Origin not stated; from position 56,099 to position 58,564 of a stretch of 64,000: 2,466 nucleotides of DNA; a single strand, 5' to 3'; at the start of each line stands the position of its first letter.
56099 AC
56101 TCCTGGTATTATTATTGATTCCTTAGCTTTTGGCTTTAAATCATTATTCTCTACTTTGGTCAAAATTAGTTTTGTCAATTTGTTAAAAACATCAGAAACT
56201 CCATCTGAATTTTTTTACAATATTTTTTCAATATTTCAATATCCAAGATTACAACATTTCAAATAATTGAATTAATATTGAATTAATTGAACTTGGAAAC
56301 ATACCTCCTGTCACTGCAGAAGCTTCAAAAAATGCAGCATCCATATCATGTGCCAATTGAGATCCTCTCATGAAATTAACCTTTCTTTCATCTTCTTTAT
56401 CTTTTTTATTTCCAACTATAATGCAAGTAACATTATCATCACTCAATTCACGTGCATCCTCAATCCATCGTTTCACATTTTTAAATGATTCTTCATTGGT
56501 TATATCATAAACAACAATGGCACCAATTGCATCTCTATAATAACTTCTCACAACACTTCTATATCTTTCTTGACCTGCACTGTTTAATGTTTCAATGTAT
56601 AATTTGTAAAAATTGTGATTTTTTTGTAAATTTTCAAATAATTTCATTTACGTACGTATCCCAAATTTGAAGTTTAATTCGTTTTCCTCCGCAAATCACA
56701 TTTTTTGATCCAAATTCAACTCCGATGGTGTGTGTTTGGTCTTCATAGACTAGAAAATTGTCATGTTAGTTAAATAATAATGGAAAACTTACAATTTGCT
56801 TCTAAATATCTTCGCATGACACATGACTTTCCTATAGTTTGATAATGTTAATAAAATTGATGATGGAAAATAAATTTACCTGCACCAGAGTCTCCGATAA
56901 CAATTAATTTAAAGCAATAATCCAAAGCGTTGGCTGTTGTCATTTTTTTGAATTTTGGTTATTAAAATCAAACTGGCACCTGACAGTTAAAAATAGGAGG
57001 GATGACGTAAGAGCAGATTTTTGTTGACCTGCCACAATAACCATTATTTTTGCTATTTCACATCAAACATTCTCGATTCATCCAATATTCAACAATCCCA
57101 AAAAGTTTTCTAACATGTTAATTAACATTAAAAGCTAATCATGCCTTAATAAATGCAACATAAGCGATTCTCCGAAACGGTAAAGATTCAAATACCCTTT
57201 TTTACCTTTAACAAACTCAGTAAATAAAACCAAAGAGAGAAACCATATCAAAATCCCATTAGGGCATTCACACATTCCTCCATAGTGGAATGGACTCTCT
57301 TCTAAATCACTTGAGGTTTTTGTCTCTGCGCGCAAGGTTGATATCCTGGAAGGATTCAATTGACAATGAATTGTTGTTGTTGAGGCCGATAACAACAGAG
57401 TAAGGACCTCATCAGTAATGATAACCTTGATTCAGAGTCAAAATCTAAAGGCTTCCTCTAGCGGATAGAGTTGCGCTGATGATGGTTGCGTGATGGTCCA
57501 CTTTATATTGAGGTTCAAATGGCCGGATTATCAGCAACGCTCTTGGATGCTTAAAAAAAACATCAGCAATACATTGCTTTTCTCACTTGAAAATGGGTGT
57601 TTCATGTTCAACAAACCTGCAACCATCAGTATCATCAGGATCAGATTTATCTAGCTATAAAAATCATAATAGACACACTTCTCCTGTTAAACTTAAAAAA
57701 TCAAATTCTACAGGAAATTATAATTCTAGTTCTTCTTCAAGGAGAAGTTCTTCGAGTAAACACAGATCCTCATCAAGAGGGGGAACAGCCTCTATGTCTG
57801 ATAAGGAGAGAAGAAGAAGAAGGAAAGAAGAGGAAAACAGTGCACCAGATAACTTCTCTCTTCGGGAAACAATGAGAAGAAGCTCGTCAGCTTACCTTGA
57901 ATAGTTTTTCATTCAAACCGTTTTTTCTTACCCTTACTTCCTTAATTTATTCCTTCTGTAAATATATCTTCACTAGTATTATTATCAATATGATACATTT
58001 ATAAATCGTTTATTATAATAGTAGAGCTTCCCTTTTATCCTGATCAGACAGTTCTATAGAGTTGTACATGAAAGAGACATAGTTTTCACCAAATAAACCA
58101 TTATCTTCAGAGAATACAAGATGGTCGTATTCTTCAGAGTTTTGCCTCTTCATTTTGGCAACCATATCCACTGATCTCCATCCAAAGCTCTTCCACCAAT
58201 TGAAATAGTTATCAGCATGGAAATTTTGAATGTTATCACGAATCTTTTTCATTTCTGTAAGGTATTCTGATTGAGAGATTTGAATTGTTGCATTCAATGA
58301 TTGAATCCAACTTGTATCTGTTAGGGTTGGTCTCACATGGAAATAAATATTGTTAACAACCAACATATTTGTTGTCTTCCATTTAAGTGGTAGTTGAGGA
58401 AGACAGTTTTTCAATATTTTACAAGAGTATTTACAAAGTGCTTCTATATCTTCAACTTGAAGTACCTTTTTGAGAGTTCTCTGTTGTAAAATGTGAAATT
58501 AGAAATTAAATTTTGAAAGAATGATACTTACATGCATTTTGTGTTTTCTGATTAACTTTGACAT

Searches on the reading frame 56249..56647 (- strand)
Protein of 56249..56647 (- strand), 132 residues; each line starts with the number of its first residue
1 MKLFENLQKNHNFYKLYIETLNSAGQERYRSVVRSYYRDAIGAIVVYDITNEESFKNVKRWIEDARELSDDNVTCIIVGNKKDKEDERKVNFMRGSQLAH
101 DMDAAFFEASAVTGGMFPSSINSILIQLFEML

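Call 68: search_protein_families(library=pfam, proteins=[window:56249-56647:-], max_evalue=0.001)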
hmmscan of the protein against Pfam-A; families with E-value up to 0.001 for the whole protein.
window:56249-56647:- (132 aa): 3 families
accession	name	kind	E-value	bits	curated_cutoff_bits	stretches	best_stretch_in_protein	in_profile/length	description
PF00071.28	Ras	-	6e-31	107.6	21.6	1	15-120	47-152/162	Ras family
PF08477.19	Roc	-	8.3e-14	52.3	27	1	7-83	47-119/119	Ras of Complex, Roc, domain of DAPkinase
PF00025.27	Arf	-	9e-06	25.7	22.3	1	16-95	58-138/174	ADP-ribosylation factor family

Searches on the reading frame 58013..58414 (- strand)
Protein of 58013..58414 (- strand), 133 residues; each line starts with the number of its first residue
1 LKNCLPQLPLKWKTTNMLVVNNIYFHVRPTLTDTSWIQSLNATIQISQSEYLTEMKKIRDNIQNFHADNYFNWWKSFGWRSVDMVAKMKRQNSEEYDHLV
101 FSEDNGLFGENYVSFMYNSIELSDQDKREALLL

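Call 68: search_protein_families(library=pfam, proteins=[window:58013-58414:-], max_evalue=0.001)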
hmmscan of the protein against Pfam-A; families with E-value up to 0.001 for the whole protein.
window:58013-58414:- (133 aa): 1 family
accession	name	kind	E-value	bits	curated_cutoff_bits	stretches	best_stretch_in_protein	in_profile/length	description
PF11882.13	DUF3402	-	8.3e-07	29.1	25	1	1-74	365-435/454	Domain of unknown function (DUF3402)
